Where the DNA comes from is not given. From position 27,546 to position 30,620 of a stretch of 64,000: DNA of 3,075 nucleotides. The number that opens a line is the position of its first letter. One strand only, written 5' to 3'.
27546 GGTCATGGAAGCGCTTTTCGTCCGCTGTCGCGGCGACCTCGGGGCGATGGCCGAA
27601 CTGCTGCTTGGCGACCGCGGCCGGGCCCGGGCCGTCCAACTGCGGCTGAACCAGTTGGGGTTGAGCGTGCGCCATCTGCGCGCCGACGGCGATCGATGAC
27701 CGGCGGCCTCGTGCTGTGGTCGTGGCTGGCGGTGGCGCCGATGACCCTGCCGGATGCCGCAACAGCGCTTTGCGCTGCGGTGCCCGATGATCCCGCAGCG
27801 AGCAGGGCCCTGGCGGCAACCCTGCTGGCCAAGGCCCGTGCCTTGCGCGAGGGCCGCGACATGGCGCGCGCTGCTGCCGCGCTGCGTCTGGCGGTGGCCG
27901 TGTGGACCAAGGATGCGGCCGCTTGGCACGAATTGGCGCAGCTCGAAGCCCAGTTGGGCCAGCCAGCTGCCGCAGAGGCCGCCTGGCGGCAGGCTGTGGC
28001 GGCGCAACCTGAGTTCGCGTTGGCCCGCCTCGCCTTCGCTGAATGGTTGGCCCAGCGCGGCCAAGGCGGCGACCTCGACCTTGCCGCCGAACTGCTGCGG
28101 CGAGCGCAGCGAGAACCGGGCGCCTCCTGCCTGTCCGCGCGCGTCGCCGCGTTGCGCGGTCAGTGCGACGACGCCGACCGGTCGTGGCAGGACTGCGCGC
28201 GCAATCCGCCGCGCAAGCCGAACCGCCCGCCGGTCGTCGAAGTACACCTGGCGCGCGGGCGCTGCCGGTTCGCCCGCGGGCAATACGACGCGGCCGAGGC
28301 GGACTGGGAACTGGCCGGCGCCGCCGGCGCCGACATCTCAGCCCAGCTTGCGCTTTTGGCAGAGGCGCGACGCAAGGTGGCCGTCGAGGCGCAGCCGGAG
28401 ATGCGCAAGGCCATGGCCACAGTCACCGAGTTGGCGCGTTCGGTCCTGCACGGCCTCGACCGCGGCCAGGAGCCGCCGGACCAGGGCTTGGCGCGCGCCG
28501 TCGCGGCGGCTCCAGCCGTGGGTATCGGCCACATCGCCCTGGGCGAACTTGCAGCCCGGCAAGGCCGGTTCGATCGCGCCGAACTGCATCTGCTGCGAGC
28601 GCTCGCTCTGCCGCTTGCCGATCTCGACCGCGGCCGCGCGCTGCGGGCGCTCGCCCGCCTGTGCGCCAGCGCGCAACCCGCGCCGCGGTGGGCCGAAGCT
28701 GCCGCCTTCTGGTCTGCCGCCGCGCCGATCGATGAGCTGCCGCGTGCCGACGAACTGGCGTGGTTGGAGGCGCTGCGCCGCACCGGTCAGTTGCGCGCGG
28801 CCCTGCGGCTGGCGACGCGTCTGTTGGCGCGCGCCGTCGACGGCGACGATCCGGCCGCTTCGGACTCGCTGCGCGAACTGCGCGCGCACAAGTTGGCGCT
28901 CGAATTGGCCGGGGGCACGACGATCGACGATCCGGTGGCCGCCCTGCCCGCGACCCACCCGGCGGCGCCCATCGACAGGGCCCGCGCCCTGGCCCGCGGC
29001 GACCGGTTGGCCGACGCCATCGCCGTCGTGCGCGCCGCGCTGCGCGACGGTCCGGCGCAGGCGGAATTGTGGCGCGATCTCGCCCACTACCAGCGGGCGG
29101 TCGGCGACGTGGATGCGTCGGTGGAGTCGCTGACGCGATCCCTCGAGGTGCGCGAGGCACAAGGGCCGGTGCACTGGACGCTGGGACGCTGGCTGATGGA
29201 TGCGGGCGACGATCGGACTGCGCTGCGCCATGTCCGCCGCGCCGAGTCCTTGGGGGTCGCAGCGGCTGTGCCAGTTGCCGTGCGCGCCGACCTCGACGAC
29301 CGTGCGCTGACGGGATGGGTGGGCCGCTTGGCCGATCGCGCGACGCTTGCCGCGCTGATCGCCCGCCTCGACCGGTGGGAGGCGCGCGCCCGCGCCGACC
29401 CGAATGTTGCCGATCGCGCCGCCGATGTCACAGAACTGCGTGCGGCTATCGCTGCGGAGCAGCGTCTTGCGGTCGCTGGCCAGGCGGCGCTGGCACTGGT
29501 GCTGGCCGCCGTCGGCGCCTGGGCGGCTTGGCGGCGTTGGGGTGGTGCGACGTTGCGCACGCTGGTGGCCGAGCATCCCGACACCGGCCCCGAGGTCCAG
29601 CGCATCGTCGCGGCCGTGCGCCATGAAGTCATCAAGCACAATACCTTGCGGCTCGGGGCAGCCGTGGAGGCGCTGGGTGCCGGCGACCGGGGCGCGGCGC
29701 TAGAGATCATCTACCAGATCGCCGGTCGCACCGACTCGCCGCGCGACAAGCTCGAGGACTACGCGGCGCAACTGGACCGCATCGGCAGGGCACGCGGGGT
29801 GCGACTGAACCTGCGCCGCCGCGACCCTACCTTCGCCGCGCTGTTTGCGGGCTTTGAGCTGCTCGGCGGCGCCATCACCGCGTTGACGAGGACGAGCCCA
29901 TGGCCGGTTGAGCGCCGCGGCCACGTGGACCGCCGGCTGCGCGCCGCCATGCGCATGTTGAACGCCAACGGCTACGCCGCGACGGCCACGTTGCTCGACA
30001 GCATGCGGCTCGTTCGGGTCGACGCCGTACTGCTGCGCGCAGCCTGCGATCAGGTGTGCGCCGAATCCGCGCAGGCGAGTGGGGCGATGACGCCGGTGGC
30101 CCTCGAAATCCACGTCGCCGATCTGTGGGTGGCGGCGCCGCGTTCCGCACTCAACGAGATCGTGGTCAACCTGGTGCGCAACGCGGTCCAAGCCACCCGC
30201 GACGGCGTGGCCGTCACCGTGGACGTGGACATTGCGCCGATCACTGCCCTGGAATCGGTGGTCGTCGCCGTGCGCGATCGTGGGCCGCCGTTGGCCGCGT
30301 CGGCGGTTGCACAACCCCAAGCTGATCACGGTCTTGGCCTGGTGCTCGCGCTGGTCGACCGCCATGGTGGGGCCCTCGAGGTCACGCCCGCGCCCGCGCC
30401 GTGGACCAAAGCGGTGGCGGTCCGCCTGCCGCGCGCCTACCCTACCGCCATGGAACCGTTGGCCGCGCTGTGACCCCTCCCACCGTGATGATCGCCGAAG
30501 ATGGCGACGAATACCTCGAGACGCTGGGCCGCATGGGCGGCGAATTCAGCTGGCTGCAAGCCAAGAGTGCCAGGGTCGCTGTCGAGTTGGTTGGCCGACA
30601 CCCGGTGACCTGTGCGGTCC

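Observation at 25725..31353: Five-gene translationally coupled operon: sigma-54 activator, TPR kinase, receiver and methylmalonyl-CoA epimerase-like enzyme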

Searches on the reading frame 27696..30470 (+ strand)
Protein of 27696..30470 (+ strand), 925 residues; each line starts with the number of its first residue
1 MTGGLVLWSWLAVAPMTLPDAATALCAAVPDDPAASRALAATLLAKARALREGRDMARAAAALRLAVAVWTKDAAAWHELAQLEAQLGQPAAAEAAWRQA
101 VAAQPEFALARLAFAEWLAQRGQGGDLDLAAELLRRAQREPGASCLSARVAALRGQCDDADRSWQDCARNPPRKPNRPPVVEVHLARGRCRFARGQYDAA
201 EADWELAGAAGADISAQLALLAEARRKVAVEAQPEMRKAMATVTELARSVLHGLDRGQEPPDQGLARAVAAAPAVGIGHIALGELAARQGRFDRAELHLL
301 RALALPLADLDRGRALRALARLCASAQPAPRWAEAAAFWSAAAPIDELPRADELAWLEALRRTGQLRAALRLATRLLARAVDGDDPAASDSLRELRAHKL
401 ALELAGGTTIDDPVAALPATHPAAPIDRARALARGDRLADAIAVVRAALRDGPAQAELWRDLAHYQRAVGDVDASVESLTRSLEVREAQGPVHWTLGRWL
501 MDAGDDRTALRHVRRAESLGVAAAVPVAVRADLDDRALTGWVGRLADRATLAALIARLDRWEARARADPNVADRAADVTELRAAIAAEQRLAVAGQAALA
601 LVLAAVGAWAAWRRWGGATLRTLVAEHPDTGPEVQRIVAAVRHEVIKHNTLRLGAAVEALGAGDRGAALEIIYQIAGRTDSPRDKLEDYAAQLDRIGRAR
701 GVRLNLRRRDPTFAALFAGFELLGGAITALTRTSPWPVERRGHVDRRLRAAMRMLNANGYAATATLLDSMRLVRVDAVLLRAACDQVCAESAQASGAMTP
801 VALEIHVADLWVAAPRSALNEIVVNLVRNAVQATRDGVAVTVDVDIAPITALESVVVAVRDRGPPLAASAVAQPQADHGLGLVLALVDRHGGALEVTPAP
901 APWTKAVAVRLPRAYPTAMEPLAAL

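Call 9: search_protein_families(library=pfam, proteins=[window:27696-30470:+], max_evalue=0.1)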
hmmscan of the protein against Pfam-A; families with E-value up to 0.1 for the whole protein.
window:27696-30470:+ (925 aa): 11 families
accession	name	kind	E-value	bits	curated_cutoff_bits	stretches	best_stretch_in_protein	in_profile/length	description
PF23914.1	TPR_CcmH_CycH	-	6.5e-11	42.8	42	1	38-170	14-150/158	Cytochrome c-type biogenesis protein H TPR domain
PF07719.23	TPR_2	-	2.4e-09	37.1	27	2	74-106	1-33/34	Tetratricopeptide repeat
PF00515.34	TPR_1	-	4e-08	33.2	27.8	0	74-107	1-34/34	Tetratricopeptide repeat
PF02518.31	HATPase_c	-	1.3e-07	32.5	26.4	1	817-913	4-109/111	Histidine kinase-, DNA gyrase B-, and HSP90-like ATPase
PF13181.12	TPR_8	-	1.7e-05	25.1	25.7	0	74-106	1-33/34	Tetratricopeptide repeat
PF13431.12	TPR_17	-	2.6e-05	24.6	24.4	0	72-94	11-33/34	Tetratricopeptide repeat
PF13428.12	TPR_14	-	3.3e-05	24.6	23.5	2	427-463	6-42/44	Tetratricopeptide repeat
PF24885.1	TPR_NPHP3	-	0.0015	18.4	100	0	455-493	98-137/239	Nephrocystin-3 TPR domain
PF13424.12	TPR_12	-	0.0082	16.8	30.1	2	438-488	26-77/77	Tetratricopeptide repeat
PF13176.12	TPR_7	-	0.02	15.4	27.9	1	280-312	3-35/36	Tetratricopeptide repeat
PF22890.2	TPR_EMC2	-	0.065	13.8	27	0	53-116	65-128/145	EMC2 TPR-like repeat domain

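Call 10: search_protein_families(library=ncbifam, proteins=[window:27696-30470:+], max_evalue=0.1)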
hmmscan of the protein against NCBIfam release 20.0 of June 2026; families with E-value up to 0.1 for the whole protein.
window:27696-30470:+ (925 aa): 12 families
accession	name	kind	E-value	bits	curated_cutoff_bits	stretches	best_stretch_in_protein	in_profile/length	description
TIGR02521.1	type_IV_pilW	equivalog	8.2e-11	41.9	154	1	40-141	31-129/234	type IV pilus biogenesis/stability protein PilW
NF040959.1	MamA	equivalog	1e-07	31.6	200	1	412-519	95-202/204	magnetosome protein MamA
TIGR02917.1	PEP_TPR_lipo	equivalog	7.9e-07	27.3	312.2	2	25-201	148-315/899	XrtA/PEP-CTERM system TPR-repeat protein PrsT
NF033920.0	C39_PA2778_fam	equivalog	2.3e-06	27.2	150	1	26-124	142-240/255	PA2778 family cysteine peptidase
TIGR02966.1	phoR_proteo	equivalog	4.7e-06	25.9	334.2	1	776-869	187-276/333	phosphate regulon sensor histidine kinase PhoR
NF008468.0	PRK11360.1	equivalog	0.00032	19.2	646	1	812-901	500-597/616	two-component system sensor histidine kinase AtoS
NF046044.1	PnpS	equivalog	0.00046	19.3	400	1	800-863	266-326/390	two-component system histidine kinase PnpS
NF008312.0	PRK11100.1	equivalog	0.0011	17.9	356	1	771-870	322-417/477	two-component system sensor histidine kinase CreC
TIGR02916.1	PEP_his_kin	equivalog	0.0012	17.5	300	1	795-863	557-620/679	XrtA/PEP-CTERM system histidine kinase PrsK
NF041947.1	LuxQ_Vibrio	equivalog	0.0031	15.4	1200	1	808-863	577-631/843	quorum-sensing autoinducer 2 sensor kinase/phosphatase LuxQ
NF041735.1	hist_kin_RppB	equivalog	0.015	14.1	400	1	801-863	313-374/438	two-component system sensor histidine kinase RppB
NF007004.0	PRK09467.1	equivalog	0.06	12.1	415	0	787-896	302-420/440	two-component system sensor histidine kinase EnvZ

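Call 13: find_encoding_contigs(protein=window:27696-30470:+, flank=10000, max_places=6)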
Protein window:27696-30470:+ (925 aa): no gene with exactly this product is on record in the collection.

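Call 14: find_homologous_proteins(query=window:27696-30470:+)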
Query window:27696-30470:+ (925 aa): 3 proteins with E <= 0.001 among 8000 candidates.
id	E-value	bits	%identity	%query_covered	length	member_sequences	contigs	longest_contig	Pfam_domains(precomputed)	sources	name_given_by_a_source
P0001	0.0e+0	1183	65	100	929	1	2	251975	PF23914.2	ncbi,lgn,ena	-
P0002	5.8e-26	109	34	35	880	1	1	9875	PF14559.13,PF24575.2,PF13431.13,PF13414.13,PF12895.14,PF13176.13,PF02518.32,PF13432.13,PF13428.13,PF13181.13,PF07719.24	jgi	-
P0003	9.4e-5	39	27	32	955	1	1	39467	PF13431.13,PF13414.13,PF00515.35,PF13428.13,PF07719.24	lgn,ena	-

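Call 15: find_encoding_contigs(protein=P0001, flank=10000, max_places=4)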
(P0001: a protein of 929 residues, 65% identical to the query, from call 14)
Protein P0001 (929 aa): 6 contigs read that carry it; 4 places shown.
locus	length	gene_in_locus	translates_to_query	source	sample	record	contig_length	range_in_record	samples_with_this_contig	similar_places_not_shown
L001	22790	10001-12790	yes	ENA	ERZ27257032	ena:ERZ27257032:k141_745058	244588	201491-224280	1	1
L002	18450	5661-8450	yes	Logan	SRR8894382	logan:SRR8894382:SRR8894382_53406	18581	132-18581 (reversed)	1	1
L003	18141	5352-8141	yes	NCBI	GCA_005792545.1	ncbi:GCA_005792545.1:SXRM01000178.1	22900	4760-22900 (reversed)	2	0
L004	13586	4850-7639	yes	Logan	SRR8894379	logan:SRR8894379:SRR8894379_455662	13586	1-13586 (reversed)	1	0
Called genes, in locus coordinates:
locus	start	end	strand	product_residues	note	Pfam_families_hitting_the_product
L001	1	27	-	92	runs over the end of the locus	PF00203:Ribosomal_S19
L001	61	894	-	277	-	PF00181:Ribosomal_L2_N, PF03947:Ribosomal_L2_C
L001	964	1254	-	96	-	PF00276:Ribosomal_L23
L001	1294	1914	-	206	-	PF00573:Ribosomal_L4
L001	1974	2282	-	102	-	PF00338:Ribosomal_S10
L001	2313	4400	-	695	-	PF00009:GTP_EFTU, PF22042:EF-G_D2, PF03144:GTP_EFTU_D2, PF14492:EFG_III, PF16658:RF3_C, PF03764:EFG_IV, PF00679:EFG_C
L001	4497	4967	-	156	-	PF00177:Ribosomal_S7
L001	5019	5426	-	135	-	PF00164:Ribosom_S12_S23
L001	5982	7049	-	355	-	PF02470:MlaD, PF28544:Helical_needle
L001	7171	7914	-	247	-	PF00005:ABC_tran, PF13304:AAA_21 (faint)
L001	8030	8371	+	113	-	-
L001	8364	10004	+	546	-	PF00072:Response_reg (faint), PF00158:Sigma54_activat, PF01078:Mg_chelatase (faint), PF13191:AAA_16, PF14532:Sigma54_activ_2, PF07724:AAA_2 (weak), PF07728:AAA_5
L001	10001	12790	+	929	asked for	PF23914:TPR_CcmH_CycH (weak)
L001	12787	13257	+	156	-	-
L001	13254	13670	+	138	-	PF00903:Glyoxalase, PF13468:Glyoxalase_3, PF13669:Glyoxalase_4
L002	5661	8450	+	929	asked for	PF23914:TPR_CcmH_CycH (weak)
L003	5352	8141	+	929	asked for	PF23914:TPR_CcmH_CycH (weak)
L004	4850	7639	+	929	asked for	PF23914:TPR_CcmH_CycH (weak)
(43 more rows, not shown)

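Call 16: find_encoding_contigs(protein=P0002, flank=10000, max_places=4)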
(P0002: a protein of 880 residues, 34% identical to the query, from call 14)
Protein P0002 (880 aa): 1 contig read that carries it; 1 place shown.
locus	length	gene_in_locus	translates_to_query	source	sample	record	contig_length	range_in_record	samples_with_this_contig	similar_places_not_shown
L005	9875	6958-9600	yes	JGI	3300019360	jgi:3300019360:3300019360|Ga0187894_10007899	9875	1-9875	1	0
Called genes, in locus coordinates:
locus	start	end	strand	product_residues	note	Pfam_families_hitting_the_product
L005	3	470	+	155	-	?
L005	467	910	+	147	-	PF00692:dUTPase, PF22769:DCD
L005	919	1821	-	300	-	-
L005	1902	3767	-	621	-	PF08351:TmcA_N, PF05127:NAT10_TcmA_helicase, PF13718:GNAT_acetyltr_2, PF13508:Acetyltransf_7 (weak)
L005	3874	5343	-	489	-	PF00076:RRM_1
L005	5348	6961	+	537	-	PF00072:Response_reg (faint), PF00158:Sigma54_activat, PF01078:Mg_chelatase (faint), PF13191:AAA_16 (weak), PF14532:Sigma54_activ_2, PF07724:AAA_2 (weak), PF07728:AAA_5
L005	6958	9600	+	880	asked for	PF07719:TPR_2 (faint), PF13414:TPR_11 (faint), PF13428:TPR_14 (faint), PF13432:TPR_16 (faint), PF24575:TPR_Slam (faint), PF13176:TPR_7 (faint), PF14559:TPR_19 (weak), PF02518:HATPase_c (weak), +3 more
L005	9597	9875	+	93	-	?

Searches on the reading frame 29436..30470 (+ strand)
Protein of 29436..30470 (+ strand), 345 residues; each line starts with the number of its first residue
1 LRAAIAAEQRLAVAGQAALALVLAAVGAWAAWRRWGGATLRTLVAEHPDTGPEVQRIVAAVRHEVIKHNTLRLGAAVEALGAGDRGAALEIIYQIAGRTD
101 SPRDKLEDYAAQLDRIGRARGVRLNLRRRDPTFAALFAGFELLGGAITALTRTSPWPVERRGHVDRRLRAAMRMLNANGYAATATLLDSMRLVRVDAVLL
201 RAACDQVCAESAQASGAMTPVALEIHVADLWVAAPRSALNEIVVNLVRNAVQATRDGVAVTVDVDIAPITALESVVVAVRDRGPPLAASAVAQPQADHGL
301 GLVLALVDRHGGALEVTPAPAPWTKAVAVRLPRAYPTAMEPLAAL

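Call 79: search_protein_representatives(protein=window:29436-30470:+)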
Query: 345 residues. Proteins with E-value up to 0.001 (for the whole library): 418; up to 1e-10: 250; up to 1e-30: 99. The best 150 are listed.
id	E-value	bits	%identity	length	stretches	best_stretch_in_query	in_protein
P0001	4.1e-121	420.5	66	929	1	1-344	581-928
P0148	2.5e-80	286.5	51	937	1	11-342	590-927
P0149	5.7e-68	245.9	47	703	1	7-338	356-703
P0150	2.4e-67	243.9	45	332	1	21-335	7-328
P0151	1.0e-63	231.9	45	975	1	8-340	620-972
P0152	4.0e-63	230.0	46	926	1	12-335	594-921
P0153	1.9e-60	221.2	46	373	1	29-337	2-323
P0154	6.1e-58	213.0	42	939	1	17-340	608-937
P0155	1.0e-57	212.2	42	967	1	18-336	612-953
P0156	1.4e-57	211.8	42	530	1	9-337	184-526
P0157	4.3e-56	206.9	44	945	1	9-338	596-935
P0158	7.7e-56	206.1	44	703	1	12-334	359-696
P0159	1.6e-55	205.0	42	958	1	16-340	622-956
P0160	5.5e-55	203.3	40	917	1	2-334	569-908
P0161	5.4e-53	196.7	44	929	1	9-332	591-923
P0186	7.0e-46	173.4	44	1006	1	7-338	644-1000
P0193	8.7e-44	166.5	38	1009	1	18-335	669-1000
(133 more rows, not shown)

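Call 80: find_related_loci(query=A10, collection=metagenome_contigs, flank=7000)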
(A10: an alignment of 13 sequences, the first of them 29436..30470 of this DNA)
Query A10 (345 aa) in metagenome_contigs; peptide patterns used: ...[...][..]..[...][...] (x = any residue, [..] = any of these).
326 stretches matched a pattern; 169 encode a relative of the query (tblastn E <= 1e-3); the best 80 are kept; 80 distinct loci.
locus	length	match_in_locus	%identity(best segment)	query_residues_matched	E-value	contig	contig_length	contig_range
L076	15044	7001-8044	65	1-344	1e-123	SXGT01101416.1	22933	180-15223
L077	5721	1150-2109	45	33-338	2e-67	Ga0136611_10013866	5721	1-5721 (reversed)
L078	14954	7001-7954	37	33-338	3e-62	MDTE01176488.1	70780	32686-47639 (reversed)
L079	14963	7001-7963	43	33-333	2e-58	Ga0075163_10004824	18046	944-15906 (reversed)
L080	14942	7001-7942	41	33-332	2e-58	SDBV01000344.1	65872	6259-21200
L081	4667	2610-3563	37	33-338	3e-58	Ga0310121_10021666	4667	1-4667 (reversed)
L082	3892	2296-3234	40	33-333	4e-58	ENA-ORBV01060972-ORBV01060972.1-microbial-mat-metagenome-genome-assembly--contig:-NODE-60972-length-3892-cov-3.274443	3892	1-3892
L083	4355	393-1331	40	33-333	5e-58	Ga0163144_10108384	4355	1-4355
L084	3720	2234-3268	39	9-337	8e-57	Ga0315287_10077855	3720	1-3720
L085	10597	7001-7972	40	26-333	5e-57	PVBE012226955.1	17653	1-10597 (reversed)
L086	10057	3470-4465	41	19-333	4e-55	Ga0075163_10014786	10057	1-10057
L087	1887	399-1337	41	33-332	4e-56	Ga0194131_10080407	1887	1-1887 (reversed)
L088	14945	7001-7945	37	32-334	1e-54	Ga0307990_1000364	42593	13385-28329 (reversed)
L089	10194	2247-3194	37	32-334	3e-54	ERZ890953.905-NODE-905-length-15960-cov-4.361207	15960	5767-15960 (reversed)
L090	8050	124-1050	43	34-336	1e-52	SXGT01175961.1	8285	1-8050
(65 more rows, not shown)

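Call 92: search_solved_structures(query=A10, max_evalue=0.01, show_alignments=1)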
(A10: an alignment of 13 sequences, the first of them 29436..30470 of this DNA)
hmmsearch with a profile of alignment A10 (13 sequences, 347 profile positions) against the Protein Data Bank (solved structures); distinct sequences matched with E-value up to 0.01: 9.
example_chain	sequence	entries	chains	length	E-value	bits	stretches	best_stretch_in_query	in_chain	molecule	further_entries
9jfj_A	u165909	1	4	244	7.4e-06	28.6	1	157-328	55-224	Sensor histidine kinase ZraS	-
1r62_A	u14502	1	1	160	2.6e-05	26.8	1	233-330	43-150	Nitrogen regulation protein NR(II)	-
7z8n_A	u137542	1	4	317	0.00085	21.8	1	210-328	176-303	Histidine kinase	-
3a0t_A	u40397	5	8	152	0.00087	21.7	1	220-266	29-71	Sensor protein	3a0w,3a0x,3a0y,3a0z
4gcz_A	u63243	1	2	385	0.001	21.5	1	150-321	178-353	Blue-light photoreceptor, Sensor protein fixL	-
3a0r_A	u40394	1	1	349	0.0015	21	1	209-265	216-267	Sensor protein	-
8a3u_A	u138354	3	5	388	0.0018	20.7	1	150-298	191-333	Putative Sensory box protein,Sensor protein FixL | Putative Sensory box protein,Putative Sensory box protein,Sensor protein FixL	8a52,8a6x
8a7f_A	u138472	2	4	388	0.0018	20.7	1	150-298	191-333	Putative Sensory box protein,Sensor protein FixL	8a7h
3a68_A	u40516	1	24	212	0.0085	18.5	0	79-124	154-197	Ferritin-4, chloroplastic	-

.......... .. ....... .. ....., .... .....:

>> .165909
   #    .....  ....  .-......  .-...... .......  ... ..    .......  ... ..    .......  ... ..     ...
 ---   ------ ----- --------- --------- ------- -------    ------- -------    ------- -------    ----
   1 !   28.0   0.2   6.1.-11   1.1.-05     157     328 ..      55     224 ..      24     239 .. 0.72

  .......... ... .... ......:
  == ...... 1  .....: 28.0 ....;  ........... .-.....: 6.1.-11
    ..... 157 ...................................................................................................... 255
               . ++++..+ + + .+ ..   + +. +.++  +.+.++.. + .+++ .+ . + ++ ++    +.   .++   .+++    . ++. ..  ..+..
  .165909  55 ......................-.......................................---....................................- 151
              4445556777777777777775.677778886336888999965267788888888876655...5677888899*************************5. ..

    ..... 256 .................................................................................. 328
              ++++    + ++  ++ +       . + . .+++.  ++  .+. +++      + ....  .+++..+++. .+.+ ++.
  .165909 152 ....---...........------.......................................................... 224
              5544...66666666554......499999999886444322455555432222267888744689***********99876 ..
